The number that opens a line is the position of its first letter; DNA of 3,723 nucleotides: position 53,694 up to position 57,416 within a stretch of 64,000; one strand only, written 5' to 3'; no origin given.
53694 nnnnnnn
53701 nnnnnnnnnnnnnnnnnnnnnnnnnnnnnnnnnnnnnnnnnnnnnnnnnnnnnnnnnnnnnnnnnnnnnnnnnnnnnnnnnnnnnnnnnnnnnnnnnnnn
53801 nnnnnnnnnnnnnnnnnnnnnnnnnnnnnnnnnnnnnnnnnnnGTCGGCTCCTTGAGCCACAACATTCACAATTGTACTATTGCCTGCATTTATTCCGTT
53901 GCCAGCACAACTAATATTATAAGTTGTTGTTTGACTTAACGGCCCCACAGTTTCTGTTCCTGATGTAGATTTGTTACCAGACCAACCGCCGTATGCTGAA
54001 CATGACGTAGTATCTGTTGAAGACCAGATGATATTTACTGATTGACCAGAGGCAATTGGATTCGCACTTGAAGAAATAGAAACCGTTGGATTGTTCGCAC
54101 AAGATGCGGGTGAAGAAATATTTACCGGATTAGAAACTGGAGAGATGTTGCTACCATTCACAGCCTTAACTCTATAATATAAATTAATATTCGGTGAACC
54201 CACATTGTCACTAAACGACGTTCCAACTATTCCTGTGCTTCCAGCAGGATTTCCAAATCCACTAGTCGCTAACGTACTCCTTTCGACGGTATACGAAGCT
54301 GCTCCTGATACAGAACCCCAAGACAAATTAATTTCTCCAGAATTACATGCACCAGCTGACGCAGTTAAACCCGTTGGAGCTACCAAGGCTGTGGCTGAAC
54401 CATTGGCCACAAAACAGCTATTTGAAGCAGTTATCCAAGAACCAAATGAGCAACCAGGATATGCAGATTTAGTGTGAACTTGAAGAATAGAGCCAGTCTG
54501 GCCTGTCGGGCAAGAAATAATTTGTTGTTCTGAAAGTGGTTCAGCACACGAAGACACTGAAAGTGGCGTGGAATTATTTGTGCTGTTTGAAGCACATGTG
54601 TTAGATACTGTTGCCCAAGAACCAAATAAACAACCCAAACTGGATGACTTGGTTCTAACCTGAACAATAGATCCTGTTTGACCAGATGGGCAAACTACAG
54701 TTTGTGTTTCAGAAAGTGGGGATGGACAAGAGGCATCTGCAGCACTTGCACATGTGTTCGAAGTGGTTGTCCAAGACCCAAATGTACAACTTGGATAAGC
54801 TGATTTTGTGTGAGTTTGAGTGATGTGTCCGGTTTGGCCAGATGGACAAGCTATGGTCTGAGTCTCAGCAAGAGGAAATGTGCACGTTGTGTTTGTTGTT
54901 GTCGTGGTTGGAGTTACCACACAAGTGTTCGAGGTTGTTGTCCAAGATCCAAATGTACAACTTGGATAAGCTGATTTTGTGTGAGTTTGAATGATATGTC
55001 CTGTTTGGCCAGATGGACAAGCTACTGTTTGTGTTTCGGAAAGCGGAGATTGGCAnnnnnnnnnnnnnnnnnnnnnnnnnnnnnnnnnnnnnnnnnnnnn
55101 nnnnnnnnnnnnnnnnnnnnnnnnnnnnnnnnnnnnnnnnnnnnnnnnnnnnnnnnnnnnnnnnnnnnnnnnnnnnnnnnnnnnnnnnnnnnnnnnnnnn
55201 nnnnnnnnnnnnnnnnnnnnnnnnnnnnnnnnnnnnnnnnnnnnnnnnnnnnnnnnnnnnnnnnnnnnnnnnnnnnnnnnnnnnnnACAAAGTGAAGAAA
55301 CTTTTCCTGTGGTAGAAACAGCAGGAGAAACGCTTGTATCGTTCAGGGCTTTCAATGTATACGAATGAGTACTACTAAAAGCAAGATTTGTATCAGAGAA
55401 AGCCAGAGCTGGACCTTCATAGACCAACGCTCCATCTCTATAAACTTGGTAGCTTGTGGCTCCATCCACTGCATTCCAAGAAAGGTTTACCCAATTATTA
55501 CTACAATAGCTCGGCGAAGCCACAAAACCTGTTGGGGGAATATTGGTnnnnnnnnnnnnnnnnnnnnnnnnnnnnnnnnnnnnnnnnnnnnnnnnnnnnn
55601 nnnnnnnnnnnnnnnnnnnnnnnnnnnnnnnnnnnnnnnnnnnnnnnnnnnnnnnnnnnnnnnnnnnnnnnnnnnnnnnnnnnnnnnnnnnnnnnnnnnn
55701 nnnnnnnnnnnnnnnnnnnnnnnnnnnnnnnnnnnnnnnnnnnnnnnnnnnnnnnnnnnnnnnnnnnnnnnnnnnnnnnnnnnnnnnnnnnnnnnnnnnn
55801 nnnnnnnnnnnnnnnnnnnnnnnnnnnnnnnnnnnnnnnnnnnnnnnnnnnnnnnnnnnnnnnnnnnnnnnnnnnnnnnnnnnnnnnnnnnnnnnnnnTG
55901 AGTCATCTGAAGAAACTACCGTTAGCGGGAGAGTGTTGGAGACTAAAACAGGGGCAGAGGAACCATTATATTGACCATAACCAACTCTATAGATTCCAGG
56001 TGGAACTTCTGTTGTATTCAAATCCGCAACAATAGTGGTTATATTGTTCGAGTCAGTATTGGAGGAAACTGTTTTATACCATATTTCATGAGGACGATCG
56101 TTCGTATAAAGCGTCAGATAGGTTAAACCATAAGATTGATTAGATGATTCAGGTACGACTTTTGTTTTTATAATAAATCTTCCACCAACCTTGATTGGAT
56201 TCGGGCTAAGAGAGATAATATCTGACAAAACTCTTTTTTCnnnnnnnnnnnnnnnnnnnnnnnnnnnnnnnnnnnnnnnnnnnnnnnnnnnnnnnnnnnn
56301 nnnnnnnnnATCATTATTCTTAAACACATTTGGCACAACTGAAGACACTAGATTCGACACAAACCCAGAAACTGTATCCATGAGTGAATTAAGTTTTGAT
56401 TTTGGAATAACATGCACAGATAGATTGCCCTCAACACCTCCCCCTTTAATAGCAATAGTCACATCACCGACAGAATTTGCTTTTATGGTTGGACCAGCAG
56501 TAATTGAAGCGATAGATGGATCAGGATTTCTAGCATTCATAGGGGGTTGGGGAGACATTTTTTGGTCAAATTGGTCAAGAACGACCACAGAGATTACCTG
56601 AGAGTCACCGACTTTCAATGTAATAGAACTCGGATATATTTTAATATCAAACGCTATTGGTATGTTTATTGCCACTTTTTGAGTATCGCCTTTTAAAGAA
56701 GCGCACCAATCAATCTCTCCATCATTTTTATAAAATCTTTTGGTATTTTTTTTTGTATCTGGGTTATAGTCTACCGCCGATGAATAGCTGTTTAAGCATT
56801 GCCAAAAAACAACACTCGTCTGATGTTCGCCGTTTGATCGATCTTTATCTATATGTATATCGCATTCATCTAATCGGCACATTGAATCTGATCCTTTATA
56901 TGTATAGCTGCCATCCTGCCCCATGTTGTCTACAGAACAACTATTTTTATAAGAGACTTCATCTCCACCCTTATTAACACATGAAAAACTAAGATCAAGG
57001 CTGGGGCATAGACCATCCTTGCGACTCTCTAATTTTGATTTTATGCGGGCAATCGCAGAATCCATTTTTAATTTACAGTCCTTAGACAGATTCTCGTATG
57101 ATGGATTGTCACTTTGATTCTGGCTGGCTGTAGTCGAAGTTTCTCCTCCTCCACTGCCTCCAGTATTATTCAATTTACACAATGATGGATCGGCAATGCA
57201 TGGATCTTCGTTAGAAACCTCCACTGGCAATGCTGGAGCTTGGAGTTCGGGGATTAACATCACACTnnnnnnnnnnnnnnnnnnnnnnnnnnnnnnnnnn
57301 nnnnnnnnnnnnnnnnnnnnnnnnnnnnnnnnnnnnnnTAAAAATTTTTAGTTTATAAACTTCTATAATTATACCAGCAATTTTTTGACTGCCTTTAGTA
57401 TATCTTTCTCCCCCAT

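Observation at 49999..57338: Two adjacent giant surface proteins built from Ig-like/FN3/Cys repeats that share a conserved C-terminal tail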

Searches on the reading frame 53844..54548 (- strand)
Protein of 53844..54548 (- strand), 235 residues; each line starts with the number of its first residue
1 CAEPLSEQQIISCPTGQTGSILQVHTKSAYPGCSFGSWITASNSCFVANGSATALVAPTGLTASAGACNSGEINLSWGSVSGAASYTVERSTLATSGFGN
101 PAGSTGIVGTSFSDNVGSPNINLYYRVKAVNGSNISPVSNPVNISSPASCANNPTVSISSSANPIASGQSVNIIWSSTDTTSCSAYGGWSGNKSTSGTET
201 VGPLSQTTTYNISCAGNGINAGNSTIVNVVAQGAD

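Call 81: predict_structure(alignment_id=A10)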
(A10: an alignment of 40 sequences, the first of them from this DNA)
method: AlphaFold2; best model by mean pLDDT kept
length: 235 residues; sequences in the alignment: 40
mean_pLDDT: 75.2   pTM: 0.49
mean pLDDT of the five models: 75.2, 74.4, 74.1, 74.0, 73.9
residues with pLDDT >= 90: 84; 70-90: 37; 50-70: 96; < 50: 18
segments of 3 or more residues with pLDDT < 50: 49-56, 95-103
pLDDT, mean of each block of 10 residues (from residue 1): 75 88 80 77 73 47 57 59 62 51 50 56 64 57 59 91 97 98 98 98 98 95 98 79
secondary structure, 60 per line:
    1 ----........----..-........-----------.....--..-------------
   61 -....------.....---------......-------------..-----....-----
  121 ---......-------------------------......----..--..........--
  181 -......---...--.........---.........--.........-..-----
elements in order: E5-12 E20-27 E39-43 E62-65 E72-76 E86-91 E112-115 E124-129 E155-160 E169-178 E182-187 E191-193 E196-204 E208-216 E219-227
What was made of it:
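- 54408..55055 (-): Four 47-aa Cys4 modules of A (residues 762-977). AF2 pLDDT is 73-88, with three strands (call 81).
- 53859..54092 (-): 2-Cys Ig/PKD-like repeat of A (residues 1083-1160). AF2 pLDDT 91-98 (call 81).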

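Call 83: fold_search(model_id=the predicted structure, library=pdb)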
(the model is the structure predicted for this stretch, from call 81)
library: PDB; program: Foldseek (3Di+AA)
matches with E <= 10: 1789; with E <= 0.001: 6
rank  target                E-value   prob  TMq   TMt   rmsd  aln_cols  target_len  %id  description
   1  9flv_A                4.5e-04  1.00  0.37  0.24  14.6       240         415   14  CryoEM structure of the fragment-5 (2393-2807) in the grappling hook protein A (GhpA) in the bacterium Aureispira sp.  (released 2024-10-16)
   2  6fg9_A                4.5e-04  1.00  0.31  0.09  15.2       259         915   14  Mouse SORCS2 ectodomain (sortilin related VPS10 domain containing receptor 2) (released 2018-08-01)
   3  6fg9_B                5.5e-04  1.00  0.31  0.09  15.1       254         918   15  Mouse SORCS2 ectodomain (sortilin related VPS10 domain containing receptor 2) (released 2018-08-01)
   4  1l0q_A                6.8e-04  1.00  0.30  0.19   2.9        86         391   20  Tandem YVTN beta-propeller and PKD domains from an archaeal surface layer protein (released 2002-11-06)
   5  9fls_A                9.7e-04  1.00  0.34  0.25   9.5       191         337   18  CryoEM structure of the fragment-3 (2061-2397) in the grappling hook protein A (GhpA) in the bacterium Aureispira sp.  (released 2024-10-16)
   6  6ffy_A                9.7e-04  1.00  0.29  0.08  12.5       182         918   11  Structure of the mouse SorCS2-NGF complex (released 2018-08-01)
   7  9flu_A                1.5e-03  1.00  0.35  0.26   8.8       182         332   18  CryoEM structure of the fragment-1 (3402-3733) in the grappling hook protein A (GhpA) in the bacterium Aureispira sp.  (released 2024-10-16)
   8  9flp_A                2.5e-03  1.00  0.32  0.11   9.6       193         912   19  CryoEM structure of the neck (1403-2314) in the grappling hook protein A (GhpA) in the bacterium Aureispira sp. CCB-QB (released 2024-10-16)
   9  9flx_A                2.5e-03  1.00  0.38  0.28  14.4       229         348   16  CryoEM structure of the fragment-4 (4074-4421) in the grappling hook protein A (GhpA) in the bacterium Aureispira sp.  (released 2024-10-16)
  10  8bxr                  2.5e-03  0.84  0.21  0.18  17.2       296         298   10  Titin FnIII-domain I109-I111 (I/A4-A/A6) from the MIR region (released 2023-02-15)
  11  9g8b_A                3.3e-03  1.00  0.39  0.29  14.3       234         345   17  CryoEM structure of the fragment-2 (2892-3236) in the grappling hook protein A (GhpA) in the bacterium Aureispira sp.  (released 2024-10-16)
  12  5zo1_A                3.3e-03  1.00  0.30  0.25  17.8       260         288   10  Crystal structure of mouse nectin-like molecule 4 (mNecl-4) full ectodomain (Ig1-Ig3), 2.2A (released 2019-01-30)
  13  5n47_D                3.3e-03  0.97  0.26  0.22  15.7       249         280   11  Structure of Anticalin N7E in complex with the three-domain fragment Fn7B8 of human oncofetal fibronectin (released 2018-02-14)
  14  9flw_A                3.9e-03  1.00  0.39  0.21  14.2       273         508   15  CryoEM structure of the fragment-6 (3571-4078) in the grappling hook protein A (GhpA) in the bacterium Aureispira sp.  (released 2024-10-16)
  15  8cka_A                5.9e-03  1.00  0.27  0.14   3.8        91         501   18  Deinococcus radidurans HPI S-layer (released 2023-04-19)
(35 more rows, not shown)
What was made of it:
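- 53859..54092 (-): Foldseek hits to PKD/Ig domains, for example 1l0q at rmsd 2.9 A over 86 columns (call 83).
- Closest known: Bacterial Ig-like/FN3 repeat surface proteins. Same: The 2-Cys repeat superposes on PKD/Ig domains of these structures (call 83).
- The Ig/PKD fold of the repeat is confirmed (calls 81, 83).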

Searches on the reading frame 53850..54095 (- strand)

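Call 58: search_protein_families(library=pfam, proteins=[window:53850-54095:-], max_evalue=1)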
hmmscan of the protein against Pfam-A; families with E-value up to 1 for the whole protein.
seq(82 aa): 1 family
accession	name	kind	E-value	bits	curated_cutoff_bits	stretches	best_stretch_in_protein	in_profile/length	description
PF22681.2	Lmo2446-like_N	-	0.026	15.1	29.7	1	4-42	28-66/72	Lmo2446-like, N-terminal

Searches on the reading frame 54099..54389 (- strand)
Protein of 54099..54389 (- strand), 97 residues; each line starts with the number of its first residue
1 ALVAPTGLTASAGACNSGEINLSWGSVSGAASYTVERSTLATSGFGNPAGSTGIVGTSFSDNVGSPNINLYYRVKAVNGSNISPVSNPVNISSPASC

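Call 58: search_protein_families(library=pfam, proteins=[window:54099-54389:-], max_evalue=1)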
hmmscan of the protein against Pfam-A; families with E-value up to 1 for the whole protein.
seq(97 aa): 1 family
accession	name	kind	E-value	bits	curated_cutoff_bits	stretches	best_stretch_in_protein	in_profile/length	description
PF00041.27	fn3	-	0.1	13.3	25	1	4-90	2-82/84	Fibronectin type III domain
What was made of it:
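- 54096..54386 (-): FN3-like module 2 of A (residues 985-1081). Pfam fn3 E 0.1, sub-threshold (call 58).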

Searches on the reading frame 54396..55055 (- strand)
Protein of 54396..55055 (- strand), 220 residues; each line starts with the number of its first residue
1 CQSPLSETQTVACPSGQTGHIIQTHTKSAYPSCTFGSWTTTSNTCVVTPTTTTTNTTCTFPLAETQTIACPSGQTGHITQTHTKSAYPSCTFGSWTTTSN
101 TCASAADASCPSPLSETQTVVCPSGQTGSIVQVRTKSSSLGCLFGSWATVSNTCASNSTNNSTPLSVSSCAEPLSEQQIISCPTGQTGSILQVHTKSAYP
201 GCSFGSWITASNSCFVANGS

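Call 58: search_protein_families(library=pfam, proteins=[window:54396-55055:-], max_evalue=1)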
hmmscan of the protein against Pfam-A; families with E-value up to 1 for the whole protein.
seq(220 aa): 4 families
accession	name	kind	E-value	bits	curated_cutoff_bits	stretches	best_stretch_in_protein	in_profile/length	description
PF25454.1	zf-C3HC4_IRF-2BP1_2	-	0.0018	18.9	26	0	64-82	40-58/72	IRF-2BP1/2 C3HC4 zinc finger domain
PF04319.19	NifZ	-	0.15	12.2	27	0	115-135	25-45/73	NifZ domain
PF16277.11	DUF4926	-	0.25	11.2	29.1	0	15-30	18-33/57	Domain of unknown function (DUF4926)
PF09449.16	DUF2020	-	0.68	10.3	25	0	4-51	20-67/144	Domain of unknown function (DUF2020)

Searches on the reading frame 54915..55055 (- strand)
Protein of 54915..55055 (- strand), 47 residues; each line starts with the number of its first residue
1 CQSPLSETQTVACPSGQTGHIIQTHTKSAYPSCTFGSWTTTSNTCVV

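Call 68: search_solved_structures(query=A8, max_evalue=10, show_alignments=2)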
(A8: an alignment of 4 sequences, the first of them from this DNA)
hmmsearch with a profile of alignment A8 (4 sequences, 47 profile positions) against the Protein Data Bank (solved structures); distinct sequences matched with E-value up to 10: 1.
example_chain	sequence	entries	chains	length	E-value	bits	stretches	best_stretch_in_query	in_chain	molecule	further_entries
4bkg_A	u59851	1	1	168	2.1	11.6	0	15-28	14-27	SMALL UBIQUITIN-RELATED MODIFIER 2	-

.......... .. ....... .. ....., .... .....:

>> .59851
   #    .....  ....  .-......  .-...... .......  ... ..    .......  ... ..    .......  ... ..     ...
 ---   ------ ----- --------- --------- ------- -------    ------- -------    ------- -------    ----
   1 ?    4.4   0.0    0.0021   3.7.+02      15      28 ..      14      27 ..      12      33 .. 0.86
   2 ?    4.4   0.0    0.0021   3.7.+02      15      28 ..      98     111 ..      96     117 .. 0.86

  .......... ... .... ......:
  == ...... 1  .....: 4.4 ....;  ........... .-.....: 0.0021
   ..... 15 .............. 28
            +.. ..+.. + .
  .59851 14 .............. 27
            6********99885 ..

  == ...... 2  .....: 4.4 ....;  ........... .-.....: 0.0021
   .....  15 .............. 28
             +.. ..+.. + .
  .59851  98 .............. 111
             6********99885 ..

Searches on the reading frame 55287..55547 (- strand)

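Call 58: search_protein_families(library=pfam, proteins=[window:55287-55547:-], max_evalue=1)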
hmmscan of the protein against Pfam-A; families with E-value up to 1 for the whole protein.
seq(87 aa): 2 families
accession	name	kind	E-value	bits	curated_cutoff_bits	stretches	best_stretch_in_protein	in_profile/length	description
PF18370.7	RGI_lyase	-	0.026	15.3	27.8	1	20-72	19-75/86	Rhamnogalacturonan I lyases beta-sheet domain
PF21910.2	GH85_C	-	0.13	13.1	27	1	20-38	19-37/95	GH85 endohexosaminidases, C-terminal domain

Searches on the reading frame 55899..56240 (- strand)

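Call 58: search_protein_families(library=pfam, proteins=[window:55899-56240:-], max_evalue=1)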
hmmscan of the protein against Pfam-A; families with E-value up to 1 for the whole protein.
seq(114 aa): 1 family
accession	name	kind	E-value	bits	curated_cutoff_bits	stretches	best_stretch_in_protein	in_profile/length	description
PF17873.7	Rep_1B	-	0.022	15.1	25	1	66-88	4-25/53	Replicase polyprotein 1ab regulatory domain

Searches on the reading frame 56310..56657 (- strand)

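Call 58: search_protein_families(library=pfam, proteins=[window:56310-56657:-], max_evalue=1)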
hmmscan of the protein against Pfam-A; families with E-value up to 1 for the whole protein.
seq(116 aa): 1 family
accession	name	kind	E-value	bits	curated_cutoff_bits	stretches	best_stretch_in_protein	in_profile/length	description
PF02368.24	Big_2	-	0.086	13.2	22.8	1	5-69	5-65/79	Bacterial Ig-like domain (group 2)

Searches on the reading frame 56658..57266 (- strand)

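Call 58: search_protein_families(library=pfam, proteins=[window:56658-57266:-], max_evalue=1)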
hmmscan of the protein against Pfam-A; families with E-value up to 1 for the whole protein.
seq(203 aa): 2 families
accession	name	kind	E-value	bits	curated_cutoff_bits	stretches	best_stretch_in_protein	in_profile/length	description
PF13730.12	HTH_36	-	0.0087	16.3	25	1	54-81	25-51/55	Helix-turn-helix domain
PF11178.13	DUF2963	-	0.057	13.3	22.6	1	165-187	12-36/52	Protein of unknown function (DUF2963)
